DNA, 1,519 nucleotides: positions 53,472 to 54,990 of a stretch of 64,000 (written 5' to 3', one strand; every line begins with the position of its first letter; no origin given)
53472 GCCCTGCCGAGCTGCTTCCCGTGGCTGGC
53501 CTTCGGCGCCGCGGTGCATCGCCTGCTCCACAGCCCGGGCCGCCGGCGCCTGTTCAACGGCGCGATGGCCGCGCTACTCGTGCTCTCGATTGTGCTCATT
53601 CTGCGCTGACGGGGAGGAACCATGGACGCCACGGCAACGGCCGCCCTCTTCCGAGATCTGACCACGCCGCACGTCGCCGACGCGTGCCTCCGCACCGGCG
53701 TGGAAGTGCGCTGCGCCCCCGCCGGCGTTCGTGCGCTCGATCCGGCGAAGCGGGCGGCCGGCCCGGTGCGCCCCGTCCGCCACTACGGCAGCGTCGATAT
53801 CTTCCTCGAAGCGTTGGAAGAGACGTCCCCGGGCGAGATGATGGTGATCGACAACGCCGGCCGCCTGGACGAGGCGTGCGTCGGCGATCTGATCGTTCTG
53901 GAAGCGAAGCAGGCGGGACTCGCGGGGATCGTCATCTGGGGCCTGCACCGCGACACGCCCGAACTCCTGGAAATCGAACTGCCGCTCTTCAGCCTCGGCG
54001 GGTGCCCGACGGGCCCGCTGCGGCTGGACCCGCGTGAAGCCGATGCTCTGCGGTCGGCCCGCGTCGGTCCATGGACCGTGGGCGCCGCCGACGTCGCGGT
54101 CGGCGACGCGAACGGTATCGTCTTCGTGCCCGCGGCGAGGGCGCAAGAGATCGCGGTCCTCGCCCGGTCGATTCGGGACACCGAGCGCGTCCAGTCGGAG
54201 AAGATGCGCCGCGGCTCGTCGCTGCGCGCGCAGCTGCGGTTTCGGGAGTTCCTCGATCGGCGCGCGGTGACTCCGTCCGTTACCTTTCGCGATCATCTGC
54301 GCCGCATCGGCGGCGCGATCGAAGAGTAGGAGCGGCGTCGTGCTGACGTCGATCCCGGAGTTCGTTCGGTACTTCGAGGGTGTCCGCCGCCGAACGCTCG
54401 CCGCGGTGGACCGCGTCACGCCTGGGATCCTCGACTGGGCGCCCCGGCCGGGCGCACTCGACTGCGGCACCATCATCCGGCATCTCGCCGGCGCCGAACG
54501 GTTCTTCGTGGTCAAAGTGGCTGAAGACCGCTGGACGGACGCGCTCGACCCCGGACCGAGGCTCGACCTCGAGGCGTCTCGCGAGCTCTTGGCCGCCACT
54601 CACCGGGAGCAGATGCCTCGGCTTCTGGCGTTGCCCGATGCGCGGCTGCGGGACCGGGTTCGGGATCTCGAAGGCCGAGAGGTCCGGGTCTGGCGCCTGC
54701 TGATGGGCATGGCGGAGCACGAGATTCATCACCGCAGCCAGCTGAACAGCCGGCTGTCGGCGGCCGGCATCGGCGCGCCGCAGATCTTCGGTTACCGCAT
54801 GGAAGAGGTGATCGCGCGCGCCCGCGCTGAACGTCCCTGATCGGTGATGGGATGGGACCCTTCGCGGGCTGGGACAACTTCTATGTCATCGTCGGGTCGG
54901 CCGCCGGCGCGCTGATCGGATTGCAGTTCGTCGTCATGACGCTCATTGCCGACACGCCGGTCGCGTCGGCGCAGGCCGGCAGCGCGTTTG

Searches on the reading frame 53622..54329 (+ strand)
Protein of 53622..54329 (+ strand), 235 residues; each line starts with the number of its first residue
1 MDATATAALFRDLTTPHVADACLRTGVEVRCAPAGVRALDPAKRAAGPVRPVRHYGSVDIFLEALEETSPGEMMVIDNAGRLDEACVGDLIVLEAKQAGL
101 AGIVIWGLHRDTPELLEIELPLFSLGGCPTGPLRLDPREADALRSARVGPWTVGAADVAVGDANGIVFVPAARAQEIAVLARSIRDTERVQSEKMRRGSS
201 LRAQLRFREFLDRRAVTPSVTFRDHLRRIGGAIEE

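Call 26: search_protein_families(library=pfam, proteins=[window:53622-54329:+], max_evalue=0.001)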
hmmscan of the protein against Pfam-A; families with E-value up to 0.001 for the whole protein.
window:53622-54329:+ (235 aa): 1 family
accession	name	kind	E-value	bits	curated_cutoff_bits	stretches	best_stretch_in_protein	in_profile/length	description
PF03737.21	RraA-like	-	3.5e-23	83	24.5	1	15-167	1-151/152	Aldolase/RraA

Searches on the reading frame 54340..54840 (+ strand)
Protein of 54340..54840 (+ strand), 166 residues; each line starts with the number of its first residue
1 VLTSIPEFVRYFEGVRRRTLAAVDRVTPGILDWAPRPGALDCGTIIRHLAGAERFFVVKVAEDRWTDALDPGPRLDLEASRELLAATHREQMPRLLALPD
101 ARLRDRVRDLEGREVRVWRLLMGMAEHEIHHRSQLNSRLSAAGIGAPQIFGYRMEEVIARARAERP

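Call 26: search_protein_families(library=pfam, proteins=[window:54340-54840:+], max_evalue=0.001)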
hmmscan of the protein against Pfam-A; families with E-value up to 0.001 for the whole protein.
window:54340-54840:+ (166 aa): 3 families
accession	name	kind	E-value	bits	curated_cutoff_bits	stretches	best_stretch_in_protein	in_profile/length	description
PF12867.12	DinB_2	-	6.4e-15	56.2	24.8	1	12-135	2-128/128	DinB superfamily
PF05163.17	DinB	-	3.3e-09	37.3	23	1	1-152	1-155/165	DinB family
PF04978.18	MST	-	0.00096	20.1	27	0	9-134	3-139/149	Mycothiol-S-transferase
